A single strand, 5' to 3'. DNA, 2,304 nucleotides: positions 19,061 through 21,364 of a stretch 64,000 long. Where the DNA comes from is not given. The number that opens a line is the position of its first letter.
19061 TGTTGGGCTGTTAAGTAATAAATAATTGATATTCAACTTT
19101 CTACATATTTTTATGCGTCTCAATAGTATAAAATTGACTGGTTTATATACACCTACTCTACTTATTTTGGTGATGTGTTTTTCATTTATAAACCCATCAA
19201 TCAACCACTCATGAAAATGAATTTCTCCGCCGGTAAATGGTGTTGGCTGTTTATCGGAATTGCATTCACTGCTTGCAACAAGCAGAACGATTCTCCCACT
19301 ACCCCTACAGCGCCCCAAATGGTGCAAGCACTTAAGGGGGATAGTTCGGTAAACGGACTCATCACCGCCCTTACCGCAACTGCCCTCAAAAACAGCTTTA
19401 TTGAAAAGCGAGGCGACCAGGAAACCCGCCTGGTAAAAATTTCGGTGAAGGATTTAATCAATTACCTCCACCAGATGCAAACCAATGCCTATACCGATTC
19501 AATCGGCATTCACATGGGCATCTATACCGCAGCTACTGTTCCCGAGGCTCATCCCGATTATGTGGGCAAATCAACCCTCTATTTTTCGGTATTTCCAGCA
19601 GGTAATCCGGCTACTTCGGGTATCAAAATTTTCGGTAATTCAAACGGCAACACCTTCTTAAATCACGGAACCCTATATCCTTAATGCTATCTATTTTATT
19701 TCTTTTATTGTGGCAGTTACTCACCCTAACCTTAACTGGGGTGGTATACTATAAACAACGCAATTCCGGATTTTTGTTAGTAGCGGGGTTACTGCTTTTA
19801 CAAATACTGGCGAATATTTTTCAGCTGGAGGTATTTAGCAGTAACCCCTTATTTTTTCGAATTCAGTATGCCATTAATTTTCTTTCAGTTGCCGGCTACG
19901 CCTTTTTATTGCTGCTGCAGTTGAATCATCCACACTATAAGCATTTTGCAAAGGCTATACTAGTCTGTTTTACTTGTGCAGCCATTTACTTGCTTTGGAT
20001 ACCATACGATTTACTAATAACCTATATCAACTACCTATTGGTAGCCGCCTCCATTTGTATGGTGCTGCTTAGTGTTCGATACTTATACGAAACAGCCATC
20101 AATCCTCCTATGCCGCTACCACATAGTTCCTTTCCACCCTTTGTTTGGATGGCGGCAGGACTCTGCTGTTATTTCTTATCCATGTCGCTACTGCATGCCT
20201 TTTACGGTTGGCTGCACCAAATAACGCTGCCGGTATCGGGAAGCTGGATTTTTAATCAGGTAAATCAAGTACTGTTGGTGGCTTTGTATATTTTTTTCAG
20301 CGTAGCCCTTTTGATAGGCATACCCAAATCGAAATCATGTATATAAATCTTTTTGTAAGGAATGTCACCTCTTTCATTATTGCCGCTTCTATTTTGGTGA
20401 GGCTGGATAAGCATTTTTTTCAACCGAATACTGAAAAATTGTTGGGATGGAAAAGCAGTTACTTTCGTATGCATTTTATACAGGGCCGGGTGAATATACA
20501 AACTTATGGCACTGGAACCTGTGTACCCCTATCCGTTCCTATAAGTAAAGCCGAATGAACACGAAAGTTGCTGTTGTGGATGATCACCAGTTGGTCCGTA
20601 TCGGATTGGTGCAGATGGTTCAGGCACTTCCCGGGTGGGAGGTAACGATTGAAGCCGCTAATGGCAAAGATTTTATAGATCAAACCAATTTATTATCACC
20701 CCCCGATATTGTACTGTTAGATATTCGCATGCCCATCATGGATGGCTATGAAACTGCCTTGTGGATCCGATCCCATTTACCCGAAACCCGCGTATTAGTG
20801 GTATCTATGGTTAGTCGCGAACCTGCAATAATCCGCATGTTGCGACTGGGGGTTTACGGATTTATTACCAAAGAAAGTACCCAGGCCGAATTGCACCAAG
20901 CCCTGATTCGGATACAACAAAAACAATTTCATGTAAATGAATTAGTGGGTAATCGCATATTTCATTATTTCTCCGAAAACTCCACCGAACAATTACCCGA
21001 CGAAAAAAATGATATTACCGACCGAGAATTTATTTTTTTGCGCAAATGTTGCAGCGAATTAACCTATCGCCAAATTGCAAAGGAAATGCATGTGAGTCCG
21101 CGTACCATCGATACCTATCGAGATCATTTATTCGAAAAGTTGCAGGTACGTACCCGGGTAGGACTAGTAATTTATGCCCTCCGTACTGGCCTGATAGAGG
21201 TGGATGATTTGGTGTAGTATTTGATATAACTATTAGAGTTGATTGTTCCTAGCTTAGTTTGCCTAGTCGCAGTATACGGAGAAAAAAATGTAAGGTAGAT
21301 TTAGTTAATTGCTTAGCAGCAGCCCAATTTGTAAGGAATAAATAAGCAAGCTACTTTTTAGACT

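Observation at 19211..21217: Lipoprotein / 7-TM protein / kinase stub / LuxR regulator cassette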

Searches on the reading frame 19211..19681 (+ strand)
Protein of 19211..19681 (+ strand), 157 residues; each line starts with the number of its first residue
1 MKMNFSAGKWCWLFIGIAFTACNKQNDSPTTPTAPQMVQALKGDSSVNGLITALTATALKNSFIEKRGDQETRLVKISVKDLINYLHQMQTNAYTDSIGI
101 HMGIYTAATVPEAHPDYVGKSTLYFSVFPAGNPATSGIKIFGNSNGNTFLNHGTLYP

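Call 3: search_protein_families(library=pfam, proteins=[window:19211-19681:+], max_evalue=1)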
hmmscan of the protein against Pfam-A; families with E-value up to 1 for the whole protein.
window:19211-19681:+ (157 aa): 2 families
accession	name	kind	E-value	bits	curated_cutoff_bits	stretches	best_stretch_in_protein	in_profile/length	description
PF10935.13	DUF2637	-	0.072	13.4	22.8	0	46-92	42-90/161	Protein of unknown function (DUF2637)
PF16763.10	Spidroin_N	-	0.2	12.1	27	1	42-92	77-125/125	Major ampullate spidroin 1, spider silk protein 1, N-term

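Call 4: search_protein_families(library=ncbifam, proteins=[window:19211-19681:+], max_evalue=1)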
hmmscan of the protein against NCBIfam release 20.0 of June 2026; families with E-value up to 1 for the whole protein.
window:19211-19681:+ (157 aa): 0 families

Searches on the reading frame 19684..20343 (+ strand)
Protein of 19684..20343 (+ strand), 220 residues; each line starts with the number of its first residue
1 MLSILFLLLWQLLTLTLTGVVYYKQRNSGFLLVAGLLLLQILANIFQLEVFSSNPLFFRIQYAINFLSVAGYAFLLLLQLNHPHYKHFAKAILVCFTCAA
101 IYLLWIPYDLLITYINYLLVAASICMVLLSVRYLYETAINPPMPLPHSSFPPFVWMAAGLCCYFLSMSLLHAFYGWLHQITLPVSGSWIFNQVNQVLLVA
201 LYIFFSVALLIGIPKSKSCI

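Call 3: search_protein_families(library=pfam, proteins=[window:19684-20343:+], max_evalue=1)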
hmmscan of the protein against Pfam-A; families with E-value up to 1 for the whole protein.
window:19684-20343:+ (220 aa): 0 families

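Call 4: search_protein_families(library=ncbifam, proteins=[window:19684-20343:+], max_evalue=1)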
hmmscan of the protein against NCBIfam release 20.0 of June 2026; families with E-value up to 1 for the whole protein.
window:19684-20343:+ (220 aa): 0 families

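Call 17: find_homologous_proteins(query=window:19684-20343:+)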
Query window:19684-20343:+ (220 aa): 8 proteins with E <= 0.001 among 8000 candidates.
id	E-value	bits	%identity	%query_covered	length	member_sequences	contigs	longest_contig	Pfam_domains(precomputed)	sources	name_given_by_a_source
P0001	2.8e-130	451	96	100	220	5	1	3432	-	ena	-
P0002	9.8e-116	403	88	100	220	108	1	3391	-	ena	-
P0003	1.2e-114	400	87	100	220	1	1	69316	-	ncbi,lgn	-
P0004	1.1e-109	384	82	100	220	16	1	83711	-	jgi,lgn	jgi:hypothetical protein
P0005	5.6e-109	381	83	100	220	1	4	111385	-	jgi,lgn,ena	-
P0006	8.4e-107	374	82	100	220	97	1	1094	-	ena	-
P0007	5.8e-76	273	84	70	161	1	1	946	-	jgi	jgi:hypothetical protein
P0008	1.8e-67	246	57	91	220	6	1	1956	-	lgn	-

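Call 18: find_encoding_contigs(protein=P0003, flank=4000, max_places=3)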
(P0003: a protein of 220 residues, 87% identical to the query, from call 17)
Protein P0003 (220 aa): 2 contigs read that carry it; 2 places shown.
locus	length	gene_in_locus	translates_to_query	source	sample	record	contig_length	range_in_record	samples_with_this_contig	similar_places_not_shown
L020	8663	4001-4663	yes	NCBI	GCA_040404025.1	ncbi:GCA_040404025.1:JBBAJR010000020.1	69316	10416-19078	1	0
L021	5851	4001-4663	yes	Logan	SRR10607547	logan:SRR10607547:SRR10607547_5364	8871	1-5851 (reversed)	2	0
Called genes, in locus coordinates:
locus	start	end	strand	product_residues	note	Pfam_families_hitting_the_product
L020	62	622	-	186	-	PF08002:DUF1697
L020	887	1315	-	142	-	-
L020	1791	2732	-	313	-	PF21598:PvuRts1I-like_N, PF18491:SRA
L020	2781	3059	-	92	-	PF10985:DUF2805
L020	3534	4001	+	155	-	-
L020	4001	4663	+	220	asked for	-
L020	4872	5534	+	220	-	PF00072:Response_reg, PF00196:GerE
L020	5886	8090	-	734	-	PF00141:peroxidase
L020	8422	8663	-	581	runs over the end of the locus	-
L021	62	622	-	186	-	PF08002:DUF1697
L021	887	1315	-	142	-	-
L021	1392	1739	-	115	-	-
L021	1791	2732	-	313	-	PF21598:PvuRts1I-like_N, PF18491:SRA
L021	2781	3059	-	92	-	PF10985:DUF2805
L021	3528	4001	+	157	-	-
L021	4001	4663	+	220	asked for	-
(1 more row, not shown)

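Call 19: find_encoding_contigs(protein=P0004, flank=4000, max_places=3)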
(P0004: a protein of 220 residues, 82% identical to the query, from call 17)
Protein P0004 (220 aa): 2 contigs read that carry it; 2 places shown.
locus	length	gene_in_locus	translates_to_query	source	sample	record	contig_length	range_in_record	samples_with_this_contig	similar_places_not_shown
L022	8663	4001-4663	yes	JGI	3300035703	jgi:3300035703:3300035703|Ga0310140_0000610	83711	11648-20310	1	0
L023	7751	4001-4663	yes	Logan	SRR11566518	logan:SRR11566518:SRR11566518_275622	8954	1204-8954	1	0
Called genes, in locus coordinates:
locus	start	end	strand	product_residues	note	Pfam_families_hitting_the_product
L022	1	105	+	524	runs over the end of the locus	PF01642:MM_CoA_mutase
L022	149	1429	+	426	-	PF01546:Peptidase_M20, PF07687:M20_dimer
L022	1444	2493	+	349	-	PF04371:PAD_porph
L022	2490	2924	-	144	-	PF00355:Rieske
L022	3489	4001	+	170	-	-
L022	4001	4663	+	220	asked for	-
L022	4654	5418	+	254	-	PF02518:HATPase_c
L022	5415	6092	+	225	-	PF00072:Response_reg, PF00196:GerE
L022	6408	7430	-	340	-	PF00578:AhpC-TSA, PF08534:Redoxin, PF13905:Thioredoxin_8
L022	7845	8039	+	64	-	-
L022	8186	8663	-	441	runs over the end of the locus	PF00557:Peptidase_M24 (weak)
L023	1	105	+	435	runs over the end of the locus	?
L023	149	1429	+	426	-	PF01546:Peptidase_M20, PF07687:M20_dimer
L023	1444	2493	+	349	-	PF04371:PAD_porph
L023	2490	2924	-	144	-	PF00355:Rieske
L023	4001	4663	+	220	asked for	-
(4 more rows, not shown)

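Call 20: find_encoding_contigs(protein=P0008, flank=4000, max_places=3)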
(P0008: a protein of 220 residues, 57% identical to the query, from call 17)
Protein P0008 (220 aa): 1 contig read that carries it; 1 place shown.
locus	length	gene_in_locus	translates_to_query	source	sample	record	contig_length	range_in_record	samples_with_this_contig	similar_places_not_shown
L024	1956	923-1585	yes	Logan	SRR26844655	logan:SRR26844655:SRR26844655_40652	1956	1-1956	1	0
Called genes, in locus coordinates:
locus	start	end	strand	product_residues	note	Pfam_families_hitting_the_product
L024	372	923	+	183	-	-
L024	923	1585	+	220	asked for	-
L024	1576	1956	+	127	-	?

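Call 23: find_encoding_contigs(protein=P0005, flank=4000, max_places=4)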
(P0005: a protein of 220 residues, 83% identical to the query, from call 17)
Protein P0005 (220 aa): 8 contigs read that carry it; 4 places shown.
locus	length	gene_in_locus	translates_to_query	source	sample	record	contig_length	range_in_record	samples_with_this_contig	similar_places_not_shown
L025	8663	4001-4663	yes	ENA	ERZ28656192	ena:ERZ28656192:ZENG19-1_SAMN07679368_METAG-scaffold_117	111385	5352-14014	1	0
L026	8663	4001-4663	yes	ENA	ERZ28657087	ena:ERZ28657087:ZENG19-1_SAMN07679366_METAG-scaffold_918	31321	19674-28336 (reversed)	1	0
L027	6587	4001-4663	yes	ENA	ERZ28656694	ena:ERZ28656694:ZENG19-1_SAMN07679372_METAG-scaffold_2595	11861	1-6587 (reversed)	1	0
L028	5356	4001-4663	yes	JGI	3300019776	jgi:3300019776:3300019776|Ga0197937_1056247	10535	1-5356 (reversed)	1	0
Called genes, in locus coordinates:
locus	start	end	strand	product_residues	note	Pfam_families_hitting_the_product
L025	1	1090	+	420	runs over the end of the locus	PF00211:Guanylate_cyc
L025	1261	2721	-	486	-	PF01966:HD, PF02588:YitT_membrane, PF10035:DUF2179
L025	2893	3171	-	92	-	PF10985:DUF2805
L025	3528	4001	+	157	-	-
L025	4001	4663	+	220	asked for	-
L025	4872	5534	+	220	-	PF00072:Response_reg, PF00196:GerE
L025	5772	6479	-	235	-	PF00392:GntR, PF08279:HTH_11 (weak), PF07729:FCD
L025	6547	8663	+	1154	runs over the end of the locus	PF13620:CarboxypepD_reg (weak), PF13715:CarbopepD_reg_2, PF07715:Plug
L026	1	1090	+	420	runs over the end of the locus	PF00211:Guanylate_cyc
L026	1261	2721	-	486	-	PF01966:HD, PF02588:YitT_membrane, PF10035:DUF2179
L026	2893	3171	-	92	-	PF10985:DUF2805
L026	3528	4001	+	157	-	-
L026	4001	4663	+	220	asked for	-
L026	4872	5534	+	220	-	PF00072:Response_reg, PF00196:GerE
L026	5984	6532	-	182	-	PF00392:GntR, PF13545:HTH_Crp_2 (faint), PF08279:HTH_11 (weak), PF07729:FCD (weak)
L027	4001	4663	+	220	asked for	-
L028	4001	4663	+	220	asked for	-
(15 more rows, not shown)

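Call 24: find_encoding_contigs(protein=P0001, flank=4000, max_places=2)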
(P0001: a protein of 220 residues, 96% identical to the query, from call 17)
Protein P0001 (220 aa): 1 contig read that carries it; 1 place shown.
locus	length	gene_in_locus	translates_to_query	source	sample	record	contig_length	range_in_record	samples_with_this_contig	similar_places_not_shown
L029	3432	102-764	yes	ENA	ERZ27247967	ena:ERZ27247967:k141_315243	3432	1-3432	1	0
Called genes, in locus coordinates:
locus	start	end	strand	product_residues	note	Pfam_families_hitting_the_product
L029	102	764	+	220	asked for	-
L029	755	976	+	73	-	-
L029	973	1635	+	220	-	PF00072:Response_reg, PF00196:GerE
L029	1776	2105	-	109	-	PF18480:DUF5615 (weak)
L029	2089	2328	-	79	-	PF04255:DUF433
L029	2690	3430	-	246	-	?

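Call 25: find_encoding_contigs(protein=P0002, flank=4000, max_places=2)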
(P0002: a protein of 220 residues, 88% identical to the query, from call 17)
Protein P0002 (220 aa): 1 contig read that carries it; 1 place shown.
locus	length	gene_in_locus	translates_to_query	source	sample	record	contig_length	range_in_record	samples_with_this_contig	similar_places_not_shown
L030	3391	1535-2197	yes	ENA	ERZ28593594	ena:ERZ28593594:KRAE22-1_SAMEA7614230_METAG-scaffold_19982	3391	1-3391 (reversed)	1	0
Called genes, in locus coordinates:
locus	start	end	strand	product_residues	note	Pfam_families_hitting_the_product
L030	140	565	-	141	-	-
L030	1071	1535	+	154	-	-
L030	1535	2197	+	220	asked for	-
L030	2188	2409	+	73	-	-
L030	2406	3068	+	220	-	PF00072:Response_reg, PF00196:GerE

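Call 51: find_related_loci(query=window:19684-20343:+, collection=genome_contigs, flank=3000)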
Query window:19684-20343:+ (220 aa) in genome_contigs; peptide patterns used: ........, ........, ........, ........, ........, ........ (x = any residue, [..] = any of these).
93 stretches matched a pattern; 5 encode a relative of the query (tblastn E <= 1e-3); 5 distinct loci.
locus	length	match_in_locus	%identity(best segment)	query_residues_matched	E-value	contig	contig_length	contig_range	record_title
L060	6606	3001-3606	87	19-220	2e-114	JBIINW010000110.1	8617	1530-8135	MAG: Sediminibacterium sp. isolate ME2002-09-24pf_3300044858_group1_bin54 Rohwer_bin529_scaffold_7633_c1, whole genome s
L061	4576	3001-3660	85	1-220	1e-113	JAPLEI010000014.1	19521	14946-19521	MAG: Bacteroidetes bacterium isolate LacPavin_0419_WC53_MAG_42_9 LacPavin_0419_WC53_scaffold_141230, whole genome shotgu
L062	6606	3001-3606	85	19-220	4e-112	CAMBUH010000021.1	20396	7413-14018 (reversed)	MAG: Chitinophaga pinensis isolate MoE-23oct19-53 genome assembly, contig: MoE-23oct19-C2883, whole genome shotgun seque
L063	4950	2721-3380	83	1-220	8e-102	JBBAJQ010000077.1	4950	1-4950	MAG: Sediminibacterium sp. isolate EUL_015 ctg80-EUL_015, whole genome shotgun sequence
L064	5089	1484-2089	83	19-220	3e-101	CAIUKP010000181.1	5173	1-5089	MAG: uncultured Bacteroidetes bacterium isolate Umea1_bin-3759 genome assembly, contig: bin-3759:181/413, whole genome s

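Call 75: search_protein_families(library=pfam, proteins=[L063:3374-4135:+, L022:4654-5415:+], max_evalue=0.01)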
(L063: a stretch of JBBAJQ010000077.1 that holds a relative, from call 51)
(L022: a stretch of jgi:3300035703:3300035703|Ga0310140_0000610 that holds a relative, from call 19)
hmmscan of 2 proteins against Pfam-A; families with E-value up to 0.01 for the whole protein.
L063:3374-4135:+ (254 aa): 2 families
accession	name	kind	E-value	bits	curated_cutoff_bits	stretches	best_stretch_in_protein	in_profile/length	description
PF02518.31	HATPase_c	-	1.5e-09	38.7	26.4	1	161-250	5-109/111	Histidine kinase-, DNA gyrase B-, and HSP90-like ATPase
PF07730.19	HisKA_3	-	0.00071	20.5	24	1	61-109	4-55/68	Histidine kinase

L022:4654-5415:+ (254 aa): 2 families
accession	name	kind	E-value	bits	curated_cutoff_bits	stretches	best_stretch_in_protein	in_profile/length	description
PF02518.31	HATPase_c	-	1.9e-08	35.1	26.4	1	161-250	5-109/111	Histidine kinase-, DNA gyrase B-, and HSP90-like ATPase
PF07730.19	HisKA_3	-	0.00064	20.7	24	1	61-109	4-55/68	Histidine kinase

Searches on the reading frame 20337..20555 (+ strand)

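Call 3: search_protein_families(library=pfam, proteins=[window:20337-20555:+], max_evalue=1)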
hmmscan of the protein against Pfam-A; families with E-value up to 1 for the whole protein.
window:20337-20555:+ (73 aa): 0 families

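Call 4: search_protein_families(library=ncbifam, proteins=[window:20337-20555:+], max_evalue=1)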
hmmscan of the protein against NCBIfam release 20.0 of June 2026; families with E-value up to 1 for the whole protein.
window:20337-20555:+ (73 aa): 1 family
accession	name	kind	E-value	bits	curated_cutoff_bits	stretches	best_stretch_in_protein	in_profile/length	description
TIGR02870.1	spore_II_D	equivalog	0.15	11.1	234.75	1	32-66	274-308/338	stage II sporulation protein D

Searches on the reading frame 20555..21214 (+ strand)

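Call 3: search_protein_families(library=pfam, proteins=[window:20555-21214:+], max_evalue=1)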
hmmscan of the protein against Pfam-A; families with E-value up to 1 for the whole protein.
window:20555-21214:+ (220 aa): 10 families
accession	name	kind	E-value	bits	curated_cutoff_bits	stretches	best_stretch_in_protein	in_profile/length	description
PF00072.30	Response_reg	-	2.2e-23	83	30.2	1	5-117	1-110/111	Response regulator receiver domain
PF00196.25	GerE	-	2.2e-11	43.7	23.5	1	154-208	3-57/57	Bacterial regulatory proteins, luxR family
PF08281.18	Sigma70_r4_2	-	5.8e-05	23.1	25.7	1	160-188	18-46/54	Sigma-70, region 4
PF13384.12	HTH_23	-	0.0029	17.8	24.6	1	162-190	11-39/50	Homeodomain-like domain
PF13936.12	HTH_38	-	0.0077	16.4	27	1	156-186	9-38/44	Helix-turn-helix domain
PF21808.2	Dynamin-like_hel_bact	-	0.017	14.8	28.3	1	102-170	27-92/373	Bacterial dynamin-like protein, helical domain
PF13551.12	HTH_29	-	0.039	14.5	28.1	1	169-190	12-34/64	Winged helix-turn helix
PF08279.18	HTH_11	-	0.095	13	25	1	167-188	14-35/55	HTH domain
PF01371.25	Trp_repressor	-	0.14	12.7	27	0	148-185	29-66/88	Trp repressor protein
PF13518.12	HTH_28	-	0.19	12.3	25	1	170-189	14-33/52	Helix-turn-helix domain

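Call 4: search_protein_families(library=ncbifam, proteins=[window:20555-21214:+], max_evalue=1)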
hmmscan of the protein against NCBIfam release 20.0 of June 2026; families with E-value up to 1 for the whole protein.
window:20555-21214:+ (220 aa): 89 families (the best 25 are shown)
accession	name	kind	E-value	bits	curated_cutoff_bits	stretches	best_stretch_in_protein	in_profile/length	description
NF007935.0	PRK10651.1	equivalog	2.2e-29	102.2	250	1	3-209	7-211/216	two-component system response regulator NarL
NF007018.1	PRK09483.1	equivalog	3.7e-29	101.9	280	1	4-219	3-214/217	UvrY/SirA/GacA family response regulator transcription factor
NF052445.1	RespRegMctR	equivalog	3.4e-28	98.5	300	1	4-213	3-204/205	two-component system response regulator MctR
NF011896.0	PRK15369.1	equivalog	7.5e-28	97.6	242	1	1-214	2-210/211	two component system response regulator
NF007708.0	PRK10403.1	equivalog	3.9e-24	85.3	343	1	4-210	8-210/215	nitrate/nitrite response regulator protein NarP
NF041830.1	RR_TF_ErdR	exception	3.7e-18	66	390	1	5-202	4-199/213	response regulator transcription factor ErdR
NF047785.1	respo_reg_MadR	equivalog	7.7e-18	64.6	300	1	4-214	2-209/209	MadR family response regulator transcription factor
NF007403.0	PRK09935.1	equivalog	1.6e-17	63.8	271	1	3-211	4-207/210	fimbria biosynthesis transcriptional regulator FimZ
NF001965.0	PRK00742.1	subfamily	3.3e-17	62.7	293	1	2-122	3-125/357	chemotaxis-specific protein-glutamate methyltransferase CheB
NF006900.1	PRK09390.1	equivalog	4.4e-16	59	255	1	3-212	5-201/203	response regulator FixJ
NF007685.0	PRK10360.1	equivalog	7.3e-15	55.3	258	1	4-204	3-188/196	response regulator transcription factor UhpA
NF040749.1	tetrathio_RR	equivalog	2.3e-13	50.3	290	1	7-205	4-185/191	tetrathionate respiration response regulator TtrR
NF007419.0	PRK09958.1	equivalog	5e-13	49.1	251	1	6-210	4-200/204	acid-sensing system DNA-binding response regulator EvgA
NF009206.0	PRK12555.1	subfamily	1.3e-12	47.4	342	1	4-133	2-133/340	chemotaxis-specific protein-glutamate methyltransferase CheB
NF008469.0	PRK11361.1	equivalog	1.3e-12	47.2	714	1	3-122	5-121/461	acetoacetate metabolism transcriptional regulator AtoC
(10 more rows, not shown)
